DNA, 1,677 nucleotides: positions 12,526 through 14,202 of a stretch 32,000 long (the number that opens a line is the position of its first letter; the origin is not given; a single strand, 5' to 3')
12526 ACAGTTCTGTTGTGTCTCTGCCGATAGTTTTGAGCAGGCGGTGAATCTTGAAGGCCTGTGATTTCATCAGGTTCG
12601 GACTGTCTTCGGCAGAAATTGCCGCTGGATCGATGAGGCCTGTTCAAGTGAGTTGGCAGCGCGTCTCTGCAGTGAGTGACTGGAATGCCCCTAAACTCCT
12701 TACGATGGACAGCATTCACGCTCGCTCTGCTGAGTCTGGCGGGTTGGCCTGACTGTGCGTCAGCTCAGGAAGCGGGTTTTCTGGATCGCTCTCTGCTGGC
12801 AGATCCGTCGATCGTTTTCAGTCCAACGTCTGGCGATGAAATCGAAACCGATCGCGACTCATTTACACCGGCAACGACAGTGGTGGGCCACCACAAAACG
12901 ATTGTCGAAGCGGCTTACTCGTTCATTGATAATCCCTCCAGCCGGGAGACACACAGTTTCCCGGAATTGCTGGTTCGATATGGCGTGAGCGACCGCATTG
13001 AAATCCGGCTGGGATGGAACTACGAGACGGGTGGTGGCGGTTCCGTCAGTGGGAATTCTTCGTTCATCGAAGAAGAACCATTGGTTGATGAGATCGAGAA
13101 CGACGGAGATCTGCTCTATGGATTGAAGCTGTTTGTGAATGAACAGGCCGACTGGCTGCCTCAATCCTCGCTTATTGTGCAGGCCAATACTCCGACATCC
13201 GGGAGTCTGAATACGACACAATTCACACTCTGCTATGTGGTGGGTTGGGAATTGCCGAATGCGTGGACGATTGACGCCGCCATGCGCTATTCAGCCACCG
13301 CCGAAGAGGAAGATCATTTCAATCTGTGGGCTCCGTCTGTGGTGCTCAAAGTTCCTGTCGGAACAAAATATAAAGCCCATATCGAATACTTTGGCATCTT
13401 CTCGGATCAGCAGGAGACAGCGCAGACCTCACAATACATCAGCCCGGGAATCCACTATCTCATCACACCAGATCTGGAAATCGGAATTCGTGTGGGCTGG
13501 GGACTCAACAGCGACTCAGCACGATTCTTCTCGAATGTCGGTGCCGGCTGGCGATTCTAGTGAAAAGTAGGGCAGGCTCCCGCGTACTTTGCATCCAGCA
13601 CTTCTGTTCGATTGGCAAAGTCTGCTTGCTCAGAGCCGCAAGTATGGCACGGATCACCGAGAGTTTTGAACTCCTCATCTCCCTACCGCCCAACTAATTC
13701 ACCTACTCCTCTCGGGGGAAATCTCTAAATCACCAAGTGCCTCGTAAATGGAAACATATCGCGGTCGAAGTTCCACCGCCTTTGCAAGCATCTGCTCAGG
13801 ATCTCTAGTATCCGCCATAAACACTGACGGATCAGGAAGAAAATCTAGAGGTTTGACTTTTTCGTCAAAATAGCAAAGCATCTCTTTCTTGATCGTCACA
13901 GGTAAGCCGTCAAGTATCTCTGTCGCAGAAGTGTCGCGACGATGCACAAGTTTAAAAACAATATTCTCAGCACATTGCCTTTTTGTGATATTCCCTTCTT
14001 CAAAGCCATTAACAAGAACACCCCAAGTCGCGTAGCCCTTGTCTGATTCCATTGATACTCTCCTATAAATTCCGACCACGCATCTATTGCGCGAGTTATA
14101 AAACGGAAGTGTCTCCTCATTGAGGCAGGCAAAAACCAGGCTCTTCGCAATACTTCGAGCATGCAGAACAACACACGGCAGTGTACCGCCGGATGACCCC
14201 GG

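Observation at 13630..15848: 2.2-kb low-GC islet bracketed by 27-nt imperfect direct repeats, inserted between the 3' ends of a beta-barrel gene and plsY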

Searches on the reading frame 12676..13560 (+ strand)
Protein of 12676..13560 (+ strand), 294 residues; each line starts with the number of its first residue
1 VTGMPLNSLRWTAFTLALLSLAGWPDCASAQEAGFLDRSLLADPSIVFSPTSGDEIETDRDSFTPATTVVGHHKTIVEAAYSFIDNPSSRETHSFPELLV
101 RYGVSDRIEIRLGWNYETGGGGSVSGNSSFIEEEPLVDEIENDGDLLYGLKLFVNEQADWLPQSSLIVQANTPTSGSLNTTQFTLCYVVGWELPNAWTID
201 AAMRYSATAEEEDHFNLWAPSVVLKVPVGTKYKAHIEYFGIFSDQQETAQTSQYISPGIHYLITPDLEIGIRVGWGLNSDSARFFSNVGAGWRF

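Call 11: search_protein_families(library=pfam, proteins=[window:12676-13560:+], max_evalue=1)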
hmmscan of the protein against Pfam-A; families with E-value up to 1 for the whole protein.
window:12676-13560:+ (294 aa): 1 family
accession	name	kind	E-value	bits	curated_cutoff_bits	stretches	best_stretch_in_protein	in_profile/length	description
PF13557.12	Phenol_MetA_deg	-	1.8e-20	74.5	22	1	58-294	1-242/242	Putative MetA-pathway of phenol degradation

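Call 48: search_protein_families(library=pfam, proteins=[L017:10908-11429:+, L017:12337-12855:+, L015:10773-11339:+], max_evalue=0.1)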
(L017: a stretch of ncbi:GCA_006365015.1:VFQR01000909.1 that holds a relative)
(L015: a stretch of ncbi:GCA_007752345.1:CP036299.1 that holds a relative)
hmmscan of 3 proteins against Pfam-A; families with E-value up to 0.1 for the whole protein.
L017:10908-11429:+ (173 aa): 14 families
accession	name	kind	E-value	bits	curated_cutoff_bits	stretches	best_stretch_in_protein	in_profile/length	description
PF01935.23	DUF87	-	0.00031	21.4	23.2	1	2-25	24-47/220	Helicase HerA, central domain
PF01121.26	CoaE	-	0.00047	20.3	27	1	3-42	2-40/180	Dephospho-CoA kinase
PF00005.33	ABC_tran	-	0.00051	21.1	25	1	4-27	14-37/137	ABC transporter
PF13238.12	AAA_18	-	0.0011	19.9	29.4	1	4-112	1-121/128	AAA domain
PF01202.28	SKI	-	0.0034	18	22.1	1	11-35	2-26/159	Shikimate kinase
PF00485.24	PRK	-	0.0056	17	22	0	4-28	2-26/196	Phosphoribulokinase / Uridine kinase family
PF05729.18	NACHT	-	0.0081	16.5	26.7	1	4-28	3-27/167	NACHT domain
PF02224.24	Cytidylate_kin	-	0.012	15.8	26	1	4-31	1-28/211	Cytidylate kinase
PF13401.12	AAA_22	-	0.015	16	27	1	3-26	7-30/130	AAA domain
PF13671.12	AAA_33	-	0.017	15.8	27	1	6-40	4-38/143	AAA domain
PF20720.3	nSTAND3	-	0.019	15.1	27.2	1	4-25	20-41/155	Novel STAND NTPase 3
PF01712.25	dNK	-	0.021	15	27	0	4-25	1-22/203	Deoxynucleoside kinase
PF13555.12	AAA_29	-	0.022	14.9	27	1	4-17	25-38/61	P-loop containing region of AAA domain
PF03193.22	RsgA_GTPase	-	0.076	13.3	30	0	4-28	109-133/174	RsgA GTPase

L017:12337-12855:+ (172 aa): 4 families
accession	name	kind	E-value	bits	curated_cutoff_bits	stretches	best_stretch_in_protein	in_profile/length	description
PF09346.15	SMI1_KNR4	-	2e-10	41.8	25.4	1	37-148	20-124/125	SMI1 / KNR4 family (SUKH-1)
PF14568.11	SUKH_6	-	4.2e-08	34.2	27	1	26-147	4-119/119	SMI1-KNR4 cell-wall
PF14567.11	SUKH_5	-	6.1e-07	29.8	27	1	85-148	74-138/142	SMI1-KNR4 cell-wall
PF14433.11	SUKH-3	-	0.00016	22.3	23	1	21-150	30-143/146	SUKH-3 immunity protein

L015:10773-11339:+ (188 aa): 1 family
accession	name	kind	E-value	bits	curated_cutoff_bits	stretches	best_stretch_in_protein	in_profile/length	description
PF07791.16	Imm11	-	4.8e-08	33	22.1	1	41-179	40-193/194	Immunity protein family (Imm11)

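Call 90: search_protein_families(library=ncbifam, proteins=[L017:10908-11429:+], max_evalue=0.01)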
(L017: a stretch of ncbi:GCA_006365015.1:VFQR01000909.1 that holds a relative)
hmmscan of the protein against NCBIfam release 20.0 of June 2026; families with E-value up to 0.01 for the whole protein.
L017:10908-11429:+ (173 aa): 11 families
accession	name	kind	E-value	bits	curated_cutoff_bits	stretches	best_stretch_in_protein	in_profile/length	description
NF005994.0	PRK08118.1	equivalog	6e-12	45.9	215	1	1-132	1-133/172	DNA topology modulation protein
NF004861.0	PRK06217.1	equivalog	9.9e-12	44.6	203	1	1-156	1-161/183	hypothetical protein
NF005576.0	PRK07261.1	equivalog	1.1e-11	44.8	224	1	2-107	1-104/171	DNA topology modulation protein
NF040667.1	hom_kin_desulfo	exception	0.00097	19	197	1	4-35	3-34/163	homoserine kinase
TIGR00152.1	TIGR00152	equivalog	0.0011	18.9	65.55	1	4-40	2-38/188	dephospho-CoA kinase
TIGR00017.1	cmk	equivalog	0.0035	17.1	135.55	1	2-31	3-32/217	(d)CMP kinase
TIGR03375.1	type_I_sec_LssB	subfamily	0.0048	15.2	693.1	1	3-24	495-516/696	type I secretion system permease/ATPase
NF005255.0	PRK06762.2-2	equivalog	0.0055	16.7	140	0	4-24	6-26/163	hypothetical protein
NF010555.0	PRK13949.1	equivalog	0.008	16.3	180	0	1-33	1-33/175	shikimate kinase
TIGR04520.1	ECF_ATPase_1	equivalog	0.009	15.5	315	0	3-22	30-49/269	energy-coupling factor transporter ATPase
TIGR02868.1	CydC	equivalog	0.0093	14.6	329.05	0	3-24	363-384/530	thiol reductant ABC exporter subunit CydC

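Call 98: search_protein_families(library=padloc, proteins=[L017:10908-11429:+], max_evalue=0.001)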
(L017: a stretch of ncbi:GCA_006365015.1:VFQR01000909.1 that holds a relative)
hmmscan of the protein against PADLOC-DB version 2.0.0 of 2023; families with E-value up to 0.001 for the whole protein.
L017:10908-11429:+ (173 aa): 1 family
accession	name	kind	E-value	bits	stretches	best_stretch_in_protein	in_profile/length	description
PDLC04140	mad8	-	0.00038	18.1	1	2-28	28-54/314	mads_8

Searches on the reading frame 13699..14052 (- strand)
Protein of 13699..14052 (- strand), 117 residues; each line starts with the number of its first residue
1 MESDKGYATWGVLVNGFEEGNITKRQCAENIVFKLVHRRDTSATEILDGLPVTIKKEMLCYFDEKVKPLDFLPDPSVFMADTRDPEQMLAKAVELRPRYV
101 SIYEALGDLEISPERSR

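Call 11: search_protein_families(library=pfam, proteins=[window:13699-14052:-], max_evalue=1)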
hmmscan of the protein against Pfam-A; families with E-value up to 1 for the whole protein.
window:13699-14052:- (117 aa): 2 families
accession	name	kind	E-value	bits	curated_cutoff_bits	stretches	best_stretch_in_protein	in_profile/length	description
PF13414.12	TPR_11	-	0.099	12.8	26.8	1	91-108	19-36/42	TPR repeat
PF08965.17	Aca2_YdiL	-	0.2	12.3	23.8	1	16-66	35-85/118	Aca2/YdiL-like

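Call 12: search_protein_families(library=padloc, proteins=[window:13699-14052:-], max_evalue=1)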
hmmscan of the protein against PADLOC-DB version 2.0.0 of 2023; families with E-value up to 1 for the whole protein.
window:13699-14052:- (117 aa): 0 families

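Call 48: search_protein_families(library=pfam, proteins=[L017:10908-11429:+, L017:12337-12855:+, L015:10773-11339:+], max_evalue=0.1)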
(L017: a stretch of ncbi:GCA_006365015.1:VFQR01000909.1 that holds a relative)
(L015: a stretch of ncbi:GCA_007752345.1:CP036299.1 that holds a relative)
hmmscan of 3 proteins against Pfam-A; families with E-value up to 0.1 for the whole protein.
L017:10908-11429:+ (173 aa): 14 families
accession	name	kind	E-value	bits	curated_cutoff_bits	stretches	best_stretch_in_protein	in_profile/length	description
PF01935.23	DUF87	-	0.00031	21.4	23.2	1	2-25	24-47/220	Helicase HerA, central domain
PF01121.26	CoaE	-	0.00047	20.3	27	1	3-42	2-40/180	Dephospho-CoA kinase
PF00005.33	ABC_tran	-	0.00051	21.1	25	1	4-27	14-37/137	ABC transporter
PF13238.12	AAA_18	-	0.0011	19.9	29.4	1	4-112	1-121/128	AAA domain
PF01202.28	SKI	-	0.0034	18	22.1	1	11-35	2-26/159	Shikimate kinase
PF00485.24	PRK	-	0.0056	17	22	0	4-28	2-26/196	Phosphoribulokinase / Uridine kinase family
PF05729.18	NACHT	-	0.0081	16.5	26.7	1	4-28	3-27/167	NACHT domain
PF02224.24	Cytidylate_kin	-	0.012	15.8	26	1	4-31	1-28/211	Cytidylate kinase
PF13401.12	AAA_22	-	0.015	16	27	1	3-26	7-30/130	AAA domain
PF13671.12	AAA_33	-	0.017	15.8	27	1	6-40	4-38/143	AAA domain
PF20720.3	nSTAND3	-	0.019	15.1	27.2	1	4-25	20-41/155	Novel STAND NTPase 3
PF01712.25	dNK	-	0.021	15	27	0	4-25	1-22/203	Deoxynucleoside kinase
PF13555.12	AAA_29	-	0.022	14.9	27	1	4-17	25-38/61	P-loop containing region of AAA domain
PF03193.22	RsgA_GTPase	-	0.076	13.3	30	0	4-28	109-133/174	RsgA GTPase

L017:12337-12855:+ (172 aa): 4 families
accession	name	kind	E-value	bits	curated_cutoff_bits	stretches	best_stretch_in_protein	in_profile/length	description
PF09346.15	SMI1_KNR4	-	2e-10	41.8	25.4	1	37-148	20-124/125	SMI1 / KNR4 family (SUKH-1)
PF14568.11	SUKH_6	-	4.2e-08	34.2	27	1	26-147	4-119/119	SMI1-KNR4 cell-wall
PF14567.11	SUKH_5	-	6.1e-07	29.8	27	1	85-148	74-138/142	SMI1-KNR4 cell-wall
PF14433.11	SUKH-3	-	0.00016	22.3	23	1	21-150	30-143/146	SUKH-3 immunity protein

L015:10773-11339:+ (188 aa): 1 family
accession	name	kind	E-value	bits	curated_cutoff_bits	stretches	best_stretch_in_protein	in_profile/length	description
PF07791.16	Imm11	-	4.8e-08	33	22.1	1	41-179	40-193/194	Immunity protein family (Imm11)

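Call 49: find_homologous_proteins(query=window:13699-14052:-, max_evalue=0.001)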
Query window:13699-14052:- (117 aa): 1 proteins with E <= 0.001 among 2 candidates.
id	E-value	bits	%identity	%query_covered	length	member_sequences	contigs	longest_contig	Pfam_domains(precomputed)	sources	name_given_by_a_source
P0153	1.2e-62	227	91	100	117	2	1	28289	-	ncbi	-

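Call 90: search_protein_families(library=ncbifam, proteins=[window:13699-14052:-, L017:10908-11429:+], max_evalue=0.01)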
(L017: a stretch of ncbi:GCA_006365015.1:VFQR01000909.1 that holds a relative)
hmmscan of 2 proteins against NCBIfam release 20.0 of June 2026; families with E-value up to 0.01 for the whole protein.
window:13699-14052:- (117 aa): 0 families

L017:10908-11429:+ (173 aa): 11 families
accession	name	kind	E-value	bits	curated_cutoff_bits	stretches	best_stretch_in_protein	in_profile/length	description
NF005994.0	PRK08118.1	equivalog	6e-12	45.9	215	1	1-132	1-133/172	DNA topology modulation protein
NF004861.0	PRK06217.1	equivalog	9.9e-12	44.6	203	1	1-156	1-161/183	hypothetical protein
NF005576.0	PRK07261.1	equivalog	1.1e-11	44.8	224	1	2-107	1-104/171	DNA topology modulation protein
NF040667.1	hom_kin_desulfo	exception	0.00097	19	197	1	4-35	3-34/163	homoserine kinase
TIGR00152.1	TIGR00152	equivalog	0.0011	18.9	65.55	1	4-40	2-38/188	dephospho-CoA kinase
TIGR00017.1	cmk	equivalog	0.0035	17.1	135.55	1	2-31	3-32/217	(d)CMP kinase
TIGR03375.1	type_I_sec_LssB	subfamily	0.0048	15.2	693.1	1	3-24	495-516/696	type I secretion system permease/ATPase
NF005255.0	PRK06762.2-2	equivalog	0.0055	16.7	140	0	4-24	6-26/163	hypothetical protein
NF010555.0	PRK13949.1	equivalog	0.008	16.3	180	0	1-33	1-33/175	shikimate kinase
TIGR04520.1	ECF_ATPase_1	equivalog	0.009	15.5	315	0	3-22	30-49/269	energy-coupling factor transporter ATPase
TIGR02868.1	CydC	equivalog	0.0093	14.6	329.05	0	3-24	363-384/530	thiol reductant ABC exporter subunit CydC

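Call 98: search_protein_families(library=padloc, proteins=[L017:10908-11429:+], max_evalue=0.001)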
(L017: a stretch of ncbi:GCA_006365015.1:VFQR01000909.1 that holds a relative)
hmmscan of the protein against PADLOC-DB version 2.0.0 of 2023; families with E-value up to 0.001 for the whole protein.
L017:10908-11429:+ (173 aa): 1 family
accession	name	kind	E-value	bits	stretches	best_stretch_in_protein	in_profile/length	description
PDLC04140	mad8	-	0.00038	18.1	1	2-28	28-54/314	mads_8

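Call 99: predict_structure(alignment_id=A3)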
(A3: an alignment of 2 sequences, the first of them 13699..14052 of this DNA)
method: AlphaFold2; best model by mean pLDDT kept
length: 117 residues; sequences in the alignment: 2
mean_pLDDT: 71.7   pTM: 0.67
mean pLDDT of the five models: 71.7, 45.6, 45.5, 38.6, 37.5
residues with pLDDT >= 90: 1; 70-90: 74; 50-70: 29; < 50: 13
segments of 3 or more residues with pLDDT < 50: 1-6, 112-117
pLDDT, mean of each block of 10 residues (from residue 1): 51 83 87 78 75 86 67 57 68 78 79 41
secondary structure, 60 per line:
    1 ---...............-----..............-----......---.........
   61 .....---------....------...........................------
elements in order: H4-18 H24-37 H43-48 H52-65 H75-78 H85-111

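Call 102: fold_search(model_id=the predicted structure, library=pdb)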
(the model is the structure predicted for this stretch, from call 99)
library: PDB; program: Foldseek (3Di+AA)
matches with E <= 10: 86; with E <= 0.001: 0
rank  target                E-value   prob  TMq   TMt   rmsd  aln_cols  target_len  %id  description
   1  4l8i_A                1.6e+00  0.12  0.25  0.25  13.9       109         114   14  Crystal structure of RSV epitope scaffold FFL_005 (released 2014-02-12)
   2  2yvy                  2.0e+00  0.21  0.33  0.18  11.3       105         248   22  Crystal structure of magnesium transporter MgtE cytosolic domain, Mg2+ bound form (released 2007-09-04)
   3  7tpt_G                2.7e+00  0.14  0.26  0.23   9.1        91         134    6  Single-particle Cryo-EM structure of Arp2/3 complex at branched-actin junction. (released 2022-05-25)
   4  3n1b_B                3.0e+00  0.07  0.24  0.22  11.1       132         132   14  C-terminal domain of Vps54 subunit of the GARP complex (released 2010-07-14)
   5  7y66_D                3.1e+00  0.08  0.27  0.14  17.0       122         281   15  Cryo-EM structure of BM213-bound C5aR1 in complex with Gi protein (released 2023-03-01)
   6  7qcf_A                3.1e+00  0.08  0.23  0.12  11.0       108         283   10  X-ray crystallographic structure of E. coli K-12 glycyl-tRNA synthetase alpha subunit (glyQ) (released 2022-05-04)
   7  7qd1_C                3.1e+00  0.08  0.23  0.13   8.9        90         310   12  Structure of the orange carotenoid protein from Planktothrix agardhii binding echinenone in the P21 space group (released 2022-07-06)
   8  3mg2_B                3.3e+00  0.08  0.26  0.14   8.7        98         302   15  Crystal structure of the orange carotenoid protein Y44S mutant from cyanobacteria synechocystis sp. PCC 6803 (released 2010-04-14)
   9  8u4p_R                3.5e+00  0.05  0.22  0.11  17.0       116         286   12  Structure of AMD3100-bound CXCR4/Gi complex (released 2024-03-13)
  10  2n8i_MODEL_1_A        3.9e+00  0.04  0.17  0.19  11.5       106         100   15  Solution NMR Structure of Designed Protein DA05, Northeast Structural Genomics Consortium (NESG) Target OR626 (released 2016-01-20)
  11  7ae6_B                4.3e+00  0.08  0.28  0.24  12.3       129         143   13  Crystal structure of di-AMPylated HEPN(R102A) toxin (released 2020-12-30)
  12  6pq1                  4.3e+00  0.07  0.26  0.14   9.2       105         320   11  Structure of the Fremyella diplosiphon OCP1 (released 2020-05-20)
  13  9gtv_D                4.3e+00  0.03  0.17  0.13  13.6       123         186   13  Crystal structure of RamR with Tyr59 replaced with para-boronophenylalanine (boronate form) (released 2024-12-25)
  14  7qd1_A                4.5e+00  0.10  0.32  0.14  10.1       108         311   12  Structure of the orange carotenoid protein from Planktothrix agardhii binding echinenone in the P21 space group (released 2022-07-06)
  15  7sc9_BH               4.5e+00  0.06  0.24  0.13  11.0       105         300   16  Synechocystis PCC 6803 Phycobilisome core, complex with OCP (released 2022-08-31)
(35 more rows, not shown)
